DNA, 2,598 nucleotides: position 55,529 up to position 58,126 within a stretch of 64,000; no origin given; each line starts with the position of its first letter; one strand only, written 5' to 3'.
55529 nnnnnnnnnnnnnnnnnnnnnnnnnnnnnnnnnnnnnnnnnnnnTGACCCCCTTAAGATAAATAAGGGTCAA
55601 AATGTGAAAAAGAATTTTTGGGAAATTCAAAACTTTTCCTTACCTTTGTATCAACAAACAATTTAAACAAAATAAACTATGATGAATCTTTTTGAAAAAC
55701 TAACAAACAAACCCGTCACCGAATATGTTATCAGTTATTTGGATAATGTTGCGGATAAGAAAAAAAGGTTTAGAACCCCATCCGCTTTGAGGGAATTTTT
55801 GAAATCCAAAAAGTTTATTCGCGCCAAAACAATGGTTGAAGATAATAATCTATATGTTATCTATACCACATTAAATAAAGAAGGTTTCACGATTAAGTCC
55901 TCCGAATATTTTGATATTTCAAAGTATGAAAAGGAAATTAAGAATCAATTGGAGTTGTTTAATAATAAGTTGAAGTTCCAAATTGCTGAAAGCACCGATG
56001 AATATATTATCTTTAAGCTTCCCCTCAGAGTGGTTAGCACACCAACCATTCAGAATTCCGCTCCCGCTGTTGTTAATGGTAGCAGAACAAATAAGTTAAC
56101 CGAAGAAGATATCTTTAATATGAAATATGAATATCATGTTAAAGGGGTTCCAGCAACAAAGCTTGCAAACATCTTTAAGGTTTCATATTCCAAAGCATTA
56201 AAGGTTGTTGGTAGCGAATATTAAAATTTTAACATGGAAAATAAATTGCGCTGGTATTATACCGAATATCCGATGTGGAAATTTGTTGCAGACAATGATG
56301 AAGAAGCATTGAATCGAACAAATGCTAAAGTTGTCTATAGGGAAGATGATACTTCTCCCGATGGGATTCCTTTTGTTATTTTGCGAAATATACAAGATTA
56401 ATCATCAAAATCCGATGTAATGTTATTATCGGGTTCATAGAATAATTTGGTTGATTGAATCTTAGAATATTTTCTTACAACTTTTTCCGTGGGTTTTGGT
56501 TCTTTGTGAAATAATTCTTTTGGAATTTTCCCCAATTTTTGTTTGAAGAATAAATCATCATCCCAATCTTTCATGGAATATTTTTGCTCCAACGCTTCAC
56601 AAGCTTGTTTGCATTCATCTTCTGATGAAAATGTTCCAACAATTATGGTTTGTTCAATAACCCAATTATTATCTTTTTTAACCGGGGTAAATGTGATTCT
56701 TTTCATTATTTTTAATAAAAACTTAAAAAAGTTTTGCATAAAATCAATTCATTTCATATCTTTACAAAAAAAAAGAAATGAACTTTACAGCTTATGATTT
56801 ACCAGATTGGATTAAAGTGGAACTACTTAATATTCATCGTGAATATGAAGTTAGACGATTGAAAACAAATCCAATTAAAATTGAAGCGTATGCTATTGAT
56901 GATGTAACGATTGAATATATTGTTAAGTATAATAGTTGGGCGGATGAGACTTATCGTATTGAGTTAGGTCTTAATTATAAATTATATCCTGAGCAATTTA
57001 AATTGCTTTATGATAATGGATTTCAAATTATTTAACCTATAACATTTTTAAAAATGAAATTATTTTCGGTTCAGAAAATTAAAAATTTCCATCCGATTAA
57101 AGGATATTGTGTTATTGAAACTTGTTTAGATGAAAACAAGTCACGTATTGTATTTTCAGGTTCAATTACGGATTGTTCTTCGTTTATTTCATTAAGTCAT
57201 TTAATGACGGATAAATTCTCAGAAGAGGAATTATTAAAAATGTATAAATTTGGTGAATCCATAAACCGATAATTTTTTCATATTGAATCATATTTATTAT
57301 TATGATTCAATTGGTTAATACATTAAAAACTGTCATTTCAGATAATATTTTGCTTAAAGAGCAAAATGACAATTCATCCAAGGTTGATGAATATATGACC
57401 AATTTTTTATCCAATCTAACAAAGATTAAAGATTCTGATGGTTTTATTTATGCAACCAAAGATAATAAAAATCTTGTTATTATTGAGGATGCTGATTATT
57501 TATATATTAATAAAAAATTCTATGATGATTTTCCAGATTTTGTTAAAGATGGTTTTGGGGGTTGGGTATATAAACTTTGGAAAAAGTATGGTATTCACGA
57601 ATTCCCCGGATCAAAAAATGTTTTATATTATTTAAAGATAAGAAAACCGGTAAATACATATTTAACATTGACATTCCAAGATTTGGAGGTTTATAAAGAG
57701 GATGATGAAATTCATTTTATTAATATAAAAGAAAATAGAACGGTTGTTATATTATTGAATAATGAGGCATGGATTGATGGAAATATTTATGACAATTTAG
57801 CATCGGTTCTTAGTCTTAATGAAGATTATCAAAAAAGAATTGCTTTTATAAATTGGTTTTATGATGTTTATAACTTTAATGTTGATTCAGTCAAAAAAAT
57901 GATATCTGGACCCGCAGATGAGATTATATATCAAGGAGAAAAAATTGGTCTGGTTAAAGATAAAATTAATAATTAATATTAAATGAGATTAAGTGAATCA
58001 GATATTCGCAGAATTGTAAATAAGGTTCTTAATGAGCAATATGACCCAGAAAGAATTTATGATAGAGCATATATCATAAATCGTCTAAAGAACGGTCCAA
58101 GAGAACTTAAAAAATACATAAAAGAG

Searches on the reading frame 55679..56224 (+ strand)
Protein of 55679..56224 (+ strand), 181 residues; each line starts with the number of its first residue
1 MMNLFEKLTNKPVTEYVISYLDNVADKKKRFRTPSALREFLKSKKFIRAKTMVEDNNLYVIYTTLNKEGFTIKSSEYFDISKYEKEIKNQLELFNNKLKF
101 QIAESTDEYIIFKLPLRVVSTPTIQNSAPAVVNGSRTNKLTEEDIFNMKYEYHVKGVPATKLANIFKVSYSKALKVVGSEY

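Call 12: search_protein_families(library=phrogs, proteins=[window:55679-56224:+], max_evalue=0.01)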
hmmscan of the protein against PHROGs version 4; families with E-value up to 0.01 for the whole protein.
window:55679-56224:+ (181 aa): 0 families

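Call 13: search_protein_families(library=pfam, proteins=[window:55679-56224:+], max_evalue=0.01)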
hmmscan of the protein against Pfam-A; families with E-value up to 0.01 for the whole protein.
window:55679-56224:+ (181 aa): 0 families

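Call 34: find_related_loci(query=window:55679-56224:+, collection=metagenome_contigs, flank=10000)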
Query window:55679-56224:+ (181 aa) in metagenome_contigs; peptide patterns used: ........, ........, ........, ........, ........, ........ (x = any residue, [..] = any of these).
344 stretches matched a pattern; 2 encode a relative of the query (tblastn E <= 1e-3); 2 distinct loci.
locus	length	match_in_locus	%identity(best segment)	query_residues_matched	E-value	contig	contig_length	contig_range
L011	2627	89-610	97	8-181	7e-116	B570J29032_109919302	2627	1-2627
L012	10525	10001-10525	96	1-175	2e-110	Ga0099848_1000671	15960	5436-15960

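Call 44: search_protein_families(library=pfam, proteins=[window:55679-56224:+], max_evalue=10)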
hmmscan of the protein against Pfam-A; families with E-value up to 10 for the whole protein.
window:55679-56224:+ (181 aa): 1 family
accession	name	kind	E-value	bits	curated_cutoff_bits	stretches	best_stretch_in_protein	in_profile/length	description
PF03646.20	FlaG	-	0.16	12.6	23.8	1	79-111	33-65/101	FlaG protein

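Call 45: search_solved_structures(query=window:55679-56224:+, max_evalue=10)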
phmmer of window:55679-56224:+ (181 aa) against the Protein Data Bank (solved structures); distinct sequences matched with E-value up to 10: 12.
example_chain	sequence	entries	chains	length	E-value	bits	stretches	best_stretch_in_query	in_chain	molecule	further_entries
9uaj_E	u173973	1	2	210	0.0016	21.5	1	49-120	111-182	Perivitellin ovorubin-2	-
5orm_A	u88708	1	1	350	0.0079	19.3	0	3-82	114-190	cPPR-Telo1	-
5orq_A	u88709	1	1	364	0.0095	19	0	3-82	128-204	cPPR-Telo1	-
4pjq_A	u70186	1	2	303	0.03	17.4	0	3-80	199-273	Pentatricopeptide repeat protein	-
4wn4_A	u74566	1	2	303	0.032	17.3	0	3-55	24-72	Pentatricopeptide repeat protein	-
4pjr_A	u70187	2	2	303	0.04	17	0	3-82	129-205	Pentatricopeptide repeat protein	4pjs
4wsl_A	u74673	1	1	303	0.056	16.5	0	3-82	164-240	Pentatricopeptide repeat protein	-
6zsh_A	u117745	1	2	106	0.62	13.1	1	11-103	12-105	EH domain-binding protein 1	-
6o7v_A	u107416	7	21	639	0.75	12.9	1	70-109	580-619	Vacuolar ATP synthase catalytic subunit A | H(+)-transporting two-sector ATPase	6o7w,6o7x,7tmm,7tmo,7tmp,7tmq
4ui9_S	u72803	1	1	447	1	12.5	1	83-129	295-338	F-BOX ONLY PROTEIN 5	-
6een_C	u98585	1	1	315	1.2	12.2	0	2-45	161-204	Designer Pentatricopeptide Protein dPPR10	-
6een_D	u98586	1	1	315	1.6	11.8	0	3-91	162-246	Designer Pentatricopeptide Protein dPPR10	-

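Call 54: search_protein_representatives(protein=window:55679-56224:+)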
Query: 181 residues. Proteins with E-value up to 0.001 (for the whole library): 7; up to 1e-10: 4; up to 1e-30: 3. The best 7 are listed.
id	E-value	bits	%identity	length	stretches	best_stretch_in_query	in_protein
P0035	2.2e-46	173.9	51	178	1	2-181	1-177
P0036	7.7e-46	172.2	53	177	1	2-177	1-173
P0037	1.7e-33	132.0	44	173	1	2-181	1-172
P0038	3.5e-13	66.0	29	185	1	3-178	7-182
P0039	2.7e-09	53.4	28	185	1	7-174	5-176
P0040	3.7e-06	43.2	28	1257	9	138-179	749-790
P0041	3.9e-04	36.6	34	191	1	2-110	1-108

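Call 74: predict_structure(alignment_id=A3)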
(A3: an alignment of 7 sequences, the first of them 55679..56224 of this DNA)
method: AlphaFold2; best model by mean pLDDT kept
length: 181 residues; sequences in the alignment: 7
mean_pLDDT: 83.4   pTM: 0.59
mean pLDDT of the five models: 83.4, 83.2, 83.0, 81.5, 79.4
residues with pLDDT >= 90: 93; 70-90: 61; 50-70: 6; < 50: 21
segments of 3 or more residues with pLDDT < 50: 119-137
pLDDT, mean of each block of 10 residues (from residue 1): 78 91 93 95 95 94 94 92 90 91 96 78 36 47 86 84 85 78 44
secondary structure, 60 per line:
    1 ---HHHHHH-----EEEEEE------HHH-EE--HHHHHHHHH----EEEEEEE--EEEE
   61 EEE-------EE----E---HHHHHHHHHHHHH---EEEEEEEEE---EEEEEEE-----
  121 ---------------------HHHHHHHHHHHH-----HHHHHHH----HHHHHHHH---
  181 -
elements in order: H4-9 E15-20 H35-43 E48-54 E57-63 H81-93 E97-105 E109-115 H142-153 H159-165 H170-177

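Call 78: fold_search(model_id=the predicted structure, library=pdb)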
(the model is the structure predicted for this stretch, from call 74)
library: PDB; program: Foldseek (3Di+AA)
matches with E <= 10: 940; with E <= 0.001: 0
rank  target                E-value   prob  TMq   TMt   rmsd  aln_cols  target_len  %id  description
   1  8ure_A                1.3e-01  0.33  0.20  0.10  19.2       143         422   15  CryoEM Structure of Allosterically Switchable De Novo Protein sr312, in Open State with Effector Peptide (released 2024-08-14)
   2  9dd4_A                1.8e-01  0.54  0.17  0.24   8.1        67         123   12  Crystal Structure of Designed facilitated dissociation target LHD101An1: LHD101A with an N-terminal extension (released 2025-08-20)
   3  6ptv_A                2.1e-01  0.08  0.15  0.09  14.6       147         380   14  Crystal structure of a DnaN sliding clamp (DNA polymerase III subunit beta) from Rickettsia rickettsii bound to grisel (released 2019-08-07)
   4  9dd0_B                2.3e-01  0.47  0.19  0.27   9.9        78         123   10  Designed allosteric facilitated dissociation switch AS1 in complex state TH with methylated lysines, crystal #2 (released 2025-08-20)
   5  6mrs                  2.3e-01  0.33  0.19  0.38  12.4        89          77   11  De novo designed protein Peak6 (released 2019-06-12)
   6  6kju_B                2.3e-01  0.10  0.16  0.13  16.1       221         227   10  Huge conformation shift of Vibrio cholerae VqmA dimer in the absence of target DNA provides insight into DNA-binding m (released 2019-11-13)
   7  6man_B                2.3e-01  0.08  0.15  0.08  16.1       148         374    9  Crystal structure of a DnaN sliding clamp DNA polymerase III subunit beta from Rickettsia bellii RML369-C (released 2018-09-05)
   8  5g48_A                2.3e-01  0.07  0.12  0.08  14.4       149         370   13  H.pylori Beta clamp in complex with Diflunisal (released 2017-06-21)
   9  9dd0_D                2.5e-01  0.20  0.15  0.21   8.5        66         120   14  Designed allosteric facilitated dissociation switch AS1 in complex state TH with methylated lysines, crystal #2 (released 2025-08-20)
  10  6ekt                  2.5e-01  0.04  0.10  0.05  20.2       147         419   12  Structure of P47 from Clostridium botulinum A2 (released 2017-10-25)
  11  9dcz_D                2.6e-01  0.20  0.15  0.20   8.5        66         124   14  Designed allosteric facilitated dissociation switch AS1 in complex state TH with methylated lysines, crystal #1 (released 2025-08-20)
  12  5g4q_B                2.6e-01  0.08  0.13  0.08  14.4       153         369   12  H.pylori Beta clamp in complex with 5-chloroisatin (released 2017-06-21)
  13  2h36                  2.8e-01  0.15  0.16  0.24  12.8       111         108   14  Structure of ORF14 from Sulfolobus Islandicus Filamentous Virus (SIFV) (released 2007-06-05)
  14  6ptv_C                3.1e-01  0.08  0.17  0.10  15.2       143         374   10  Crystal structure of a DnaN sliding clamp (DNA polymerase III subunit beta) from Rickettsia rickettsii bound to grisel (released 2019-08-07)
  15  6v7w_E                3.3e-01  0.08  0.17  0.14  17.8       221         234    9  Crystal structure of LasR-Aqs1 complex from Pseudomonas aeruginosa (released 2020-12-16)
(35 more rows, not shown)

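Call 90: find_encoding_contigs(protein=P0035, flank=8000, max_places=3)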
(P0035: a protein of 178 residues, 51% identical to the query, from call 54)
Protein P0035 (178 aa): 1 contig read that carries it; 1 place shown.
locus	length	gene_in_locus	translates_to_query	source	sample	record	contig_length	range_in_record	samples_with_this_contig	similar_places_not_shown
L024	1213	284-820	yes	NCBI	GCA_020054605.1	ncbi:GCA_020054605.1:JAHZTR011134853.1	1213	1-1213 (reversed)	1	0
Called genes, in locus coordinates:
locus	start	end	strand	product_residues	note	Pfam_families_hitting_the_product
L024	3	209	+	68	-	?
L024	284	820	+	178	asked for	-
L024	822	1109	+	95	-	-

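Call 91: find_encoding_contigs(protein=P0036, flank=8000, max_places=3)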
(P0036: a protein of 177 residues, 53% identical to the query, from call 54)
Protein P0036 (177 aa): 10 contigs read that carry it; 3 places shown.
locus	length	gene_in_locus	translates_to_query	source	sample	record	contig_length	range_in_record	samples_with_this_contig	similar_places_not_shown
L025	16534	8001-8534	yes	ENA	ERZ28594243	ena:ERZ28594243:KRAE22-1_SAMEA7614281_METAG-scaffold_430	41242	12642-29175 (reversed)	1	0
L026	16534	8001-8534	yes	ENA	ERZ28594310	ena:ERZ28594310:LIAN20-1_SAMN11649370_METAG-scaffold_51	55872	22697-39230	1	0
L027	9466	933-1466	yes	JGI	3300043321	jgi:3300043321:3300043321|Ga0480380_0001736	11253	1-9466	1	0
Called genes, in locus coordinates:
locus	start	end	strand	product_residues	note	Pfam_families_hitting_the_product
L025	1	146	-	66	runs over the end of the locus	PF09834:DUF2061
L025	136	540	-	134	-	-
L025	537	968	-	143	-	PF01583:APS_kinase, PF06414:Zeta_toxin (faint)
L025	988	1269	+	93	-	-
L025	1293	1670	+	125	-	-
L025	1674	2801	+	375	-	-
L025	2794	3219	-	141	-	PF00254:FKBP_C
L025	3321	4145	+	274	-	PF01471:PG_binding_1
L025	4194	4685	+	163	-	-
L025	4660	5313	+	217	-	-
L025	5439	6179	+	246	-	-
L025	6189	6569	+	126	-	-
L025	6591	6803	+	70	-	-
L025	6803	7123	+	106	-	-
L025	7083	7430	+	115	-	-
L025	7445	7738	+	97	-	-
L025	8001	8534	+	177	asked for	-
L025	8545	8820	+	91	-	-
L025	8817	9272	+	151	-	PF09643:YopX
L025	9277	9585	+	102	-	-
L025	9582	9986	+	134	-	-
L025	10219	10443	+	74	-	-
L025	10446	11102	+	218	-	-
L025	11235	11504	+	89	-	-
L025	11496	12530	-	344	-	PF00709:Adenylsucc_synt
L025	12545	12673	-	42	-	-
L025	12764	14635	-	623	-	PF00012:HSP70, PF06723:MreB_Mbl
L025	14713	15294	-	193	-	PF27493:YdaE (weak)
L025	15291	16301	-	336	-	PF00478:IMPDH, PF01070:FMN_dh (weak)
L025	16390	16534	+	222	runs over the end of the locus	-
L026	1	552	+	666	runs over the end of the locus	-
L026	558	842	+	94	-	-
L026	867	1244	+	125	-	-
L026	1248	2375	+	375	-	-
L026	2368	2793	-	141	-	PF00254:FKBP_C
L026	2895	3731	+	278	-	PF01471:PG_binding_1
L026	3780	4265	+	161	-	-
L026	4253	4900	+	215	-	-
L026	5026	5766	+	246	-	-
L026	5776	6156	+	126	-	-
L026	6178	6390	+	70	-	-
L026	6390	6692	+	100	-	-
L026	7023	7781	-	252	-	-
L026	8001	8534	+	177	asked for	-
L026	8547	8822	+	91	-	-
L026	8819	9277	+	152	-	PF09643:YopX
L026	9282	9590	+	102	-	-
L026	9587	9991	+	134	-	-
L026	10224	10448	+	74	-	-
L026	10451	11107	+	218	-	-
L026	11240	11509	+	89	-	-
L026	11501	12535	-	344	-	PF00709:Adenylsucc_synt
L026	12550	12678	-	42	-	-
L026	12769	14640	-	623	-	PF00012:HSP70, PF06723:MreB_Mbl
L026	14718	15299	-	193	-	PF27493:YdaE (weak)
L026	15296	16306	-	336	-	PF00478:IMPDH, PF01070:FMN_dh (weak)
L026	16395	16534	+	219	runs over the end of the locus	-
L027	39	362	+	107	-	-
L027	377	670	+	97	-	-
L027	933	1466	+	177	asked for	-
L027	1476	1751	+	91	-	-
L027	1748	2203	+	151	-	PF09643:YopX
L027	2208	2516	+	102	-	-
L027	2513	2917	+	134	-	-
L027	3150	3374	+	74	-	-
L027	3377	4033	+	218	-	-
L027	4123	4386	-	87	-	-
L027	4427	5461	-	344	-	PF00709:Adenylsucc_synt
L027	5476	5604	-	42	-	-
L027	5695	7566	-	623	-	PF00012:HSP70, PF06723:MreB_Mbl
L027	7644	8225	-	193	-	PF27493:YdaE (weak)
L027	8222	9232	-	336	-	PF00478:IMPDH, PF01070:FMN_dh (weak)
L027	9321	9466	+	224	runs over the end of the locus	-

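Call 114: search_protein_families(library=padloc, proteins=[window:55679-56224:+], max_evalue=0.01)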
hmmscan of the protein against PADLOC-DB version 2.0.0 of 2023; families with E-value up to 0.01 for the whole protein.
window:55679-56224:+ (181 aa): 0 families

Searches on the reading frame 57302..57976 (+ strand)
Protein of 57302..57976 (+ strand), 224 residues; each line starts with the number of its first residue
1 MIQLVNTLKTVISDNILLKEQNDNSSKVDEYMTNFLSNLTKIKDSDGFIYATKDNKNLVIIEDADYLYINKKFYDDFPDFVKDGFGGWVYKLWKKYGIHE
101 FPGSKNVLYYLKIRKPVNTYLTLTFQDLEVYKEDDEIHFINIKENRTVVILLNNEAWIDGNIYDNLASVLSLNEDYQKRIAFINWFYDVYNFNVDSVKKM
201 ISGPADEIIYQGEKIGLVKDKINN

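Call 14: search_protein_families(library=pfam, proteins=[window:57302-57976:+], max_evalue=0.001)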
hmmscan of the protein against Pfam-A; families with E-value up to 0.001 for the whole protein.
window:57302-57976:+ (224 aa): 0 families

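Call 29: find_homologous_proteins(query=window:57302-57976:+, max_evalue=0.001)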
Query window:57302-57976:+ (224 aa): 4 proteins with E <= 0.001 among 191 candidates.
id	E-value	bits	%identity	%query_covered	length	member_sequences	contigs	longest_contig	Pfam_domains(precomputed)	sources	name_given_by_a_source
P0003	3.6e-142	490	100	100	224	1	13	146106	-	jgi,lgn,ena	jgi:hypothetical protein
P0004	4.4e-124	431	88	100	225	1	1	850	-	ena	-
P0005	3.3e-62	228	56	100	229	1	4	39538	-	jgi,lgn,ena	-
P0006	1.2e-60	223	55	100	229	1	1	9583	-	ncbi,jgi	jgi:hypothetical protein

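Call 30: find_encoding_contigs(protein=P0005, flank=10000, max_places=4)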
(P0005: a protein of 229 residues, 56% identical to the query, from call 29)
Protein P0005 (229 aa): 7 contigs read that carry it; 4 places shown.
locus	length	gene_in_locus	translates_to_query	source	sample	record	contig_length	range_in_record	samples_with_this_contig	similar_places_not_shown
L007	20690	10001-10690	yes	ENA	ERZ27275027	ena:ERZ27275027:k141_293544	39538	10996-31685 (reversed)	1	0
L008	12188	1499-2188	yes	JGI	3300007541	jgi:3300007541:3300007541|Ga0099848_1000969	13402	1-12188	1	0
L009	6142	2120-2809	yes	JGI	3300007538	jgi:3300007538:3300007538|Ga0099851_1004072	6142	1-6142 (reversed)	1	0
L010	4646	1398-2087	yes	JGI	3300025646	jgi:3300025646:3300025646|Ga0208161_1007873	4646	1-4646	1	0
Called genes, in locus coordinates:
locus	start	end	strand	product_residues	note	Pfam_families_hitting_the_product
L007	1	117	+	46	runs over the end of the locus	-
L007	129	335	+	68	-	-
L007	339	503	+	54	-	-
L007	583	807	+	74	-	-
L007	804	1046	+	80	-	-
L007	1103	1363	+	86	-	-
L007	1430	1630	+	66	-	-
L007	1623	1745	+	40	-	-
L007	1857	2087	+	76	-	-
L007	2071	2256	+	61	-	-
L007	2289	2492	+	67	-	-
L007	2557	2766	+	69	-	-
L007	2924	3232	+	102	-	PF21866:DUF6915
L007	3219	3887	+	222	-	-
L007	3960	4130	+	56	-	-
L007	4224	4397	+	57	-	-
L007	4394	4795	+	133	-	-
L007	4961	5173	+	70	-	-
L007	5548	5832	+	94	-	-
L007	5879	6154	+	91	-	-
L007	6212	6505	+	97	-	-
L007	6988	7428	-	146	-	-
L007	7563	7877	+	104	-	-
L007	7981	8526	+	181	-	-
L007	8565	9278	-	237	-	PF00149:Metallophos, PF12850:Metallophos_2 (faint)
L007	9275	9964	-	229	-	PF00535:Glycos_transf_2, PF10111:Glyco_tranf_2_2 (weak), PF13641:Glyco_tranf_2_3 (weak)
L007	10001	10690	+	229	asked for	-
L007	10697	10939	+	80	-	-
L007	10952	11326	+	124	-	-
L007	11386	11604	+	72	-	-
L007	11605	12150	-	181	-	-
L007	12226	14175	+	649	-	-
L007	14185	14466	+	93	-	-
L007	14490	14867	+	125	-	-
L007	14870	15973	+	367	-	-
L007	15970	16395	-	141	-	PF00254:FKBP_C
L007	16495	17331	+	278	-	PF01471:PG_binding_1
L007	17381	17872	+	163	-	-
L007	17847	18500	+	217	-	-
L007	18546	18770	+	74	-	-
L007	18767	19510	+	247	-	-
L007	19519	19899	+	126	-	-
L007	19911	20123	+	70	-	-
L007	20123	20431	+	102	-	-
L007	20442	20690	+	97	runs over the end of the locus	-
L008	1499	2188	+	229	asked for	-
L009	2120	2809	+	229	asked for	-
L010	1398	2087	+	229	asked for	-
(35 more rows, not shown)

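Call 31: find_encoding_contigs(protein=P0006, flank=10000, max_places=3)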
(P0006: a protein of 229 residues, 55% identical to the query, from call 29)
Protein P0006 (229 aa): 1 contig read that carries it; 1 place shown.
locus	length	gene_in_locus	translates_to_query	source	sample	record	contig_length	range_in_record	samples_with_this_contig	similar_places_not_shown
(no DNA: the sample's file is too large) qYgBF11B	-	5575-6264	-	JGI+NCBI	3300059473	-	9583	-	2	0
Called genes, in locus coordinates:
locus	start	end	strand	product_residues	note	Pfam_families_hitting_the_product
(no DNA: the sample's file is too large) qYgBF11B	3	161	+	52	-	?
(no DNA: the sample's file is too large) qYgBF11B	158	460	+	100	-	-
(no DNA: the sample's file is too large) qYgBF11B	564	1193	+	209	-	-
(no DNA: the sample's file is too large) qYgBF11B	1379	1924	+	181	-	-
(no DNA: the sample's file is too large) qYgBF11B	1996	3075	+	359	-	PF17338:GP88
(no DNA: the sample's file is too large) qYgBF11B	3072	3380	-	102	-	-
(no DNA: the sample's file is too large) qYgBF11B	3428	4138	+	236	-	-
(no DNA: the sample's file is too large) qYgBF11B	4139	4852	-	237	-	PF00149:Metallophos, PF12850:Metallophos_2 (faint)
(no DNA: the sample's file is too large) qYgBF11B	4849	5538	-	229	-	PF00535:Glycos_transf_2, PF10111:Glyco_tranf_2_2 (weak), PF13641:Glyco_tranf_2_3 (weak)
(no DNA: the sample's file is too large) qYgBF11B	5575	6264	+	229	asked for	-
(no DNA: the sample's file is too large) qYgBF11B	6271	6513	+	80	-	-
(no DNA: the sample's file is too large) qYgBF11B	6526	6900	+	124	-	-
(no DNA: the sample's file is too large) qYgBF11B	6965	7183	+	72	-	-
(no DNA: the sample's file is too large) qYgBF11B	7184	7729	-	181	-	-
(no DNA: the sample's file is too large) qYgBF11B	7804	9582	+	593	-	?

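Call 98: search_protein_families(library=pfam, proteins=[L007:4394-4795:+, L007:5879-6154:+, L007:6212-6505:+, L007:6988-7428:-], max_evalue=0.01)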
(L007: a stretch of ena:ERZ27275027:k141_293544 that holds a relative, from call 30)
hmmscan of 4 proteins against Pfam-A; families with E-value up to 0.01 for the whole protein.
L007:4394-4795:+ (133 aa): 0 families

L007:5879-6154:+ (91 aa): 0 families

L007:6212-6505:+ (97 aa): 0 families

L007:6988-7428:- (146 aa): 1 family
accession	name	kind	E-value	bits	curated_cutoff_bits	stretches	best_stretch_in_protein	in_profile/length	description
PF18231.7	SerK_C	-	0.0058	17.4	25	0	55-119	28-88/105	L-serine kinase SerK, C-terminal domain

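Call 105: search_protein_families(library=phrogs, proteins=[window:57302-57976:+], max_evalue=0.001)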
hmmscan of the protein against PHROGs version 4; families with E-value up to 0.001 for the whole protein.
window:57302-57976:+ (224 aa): 0 families
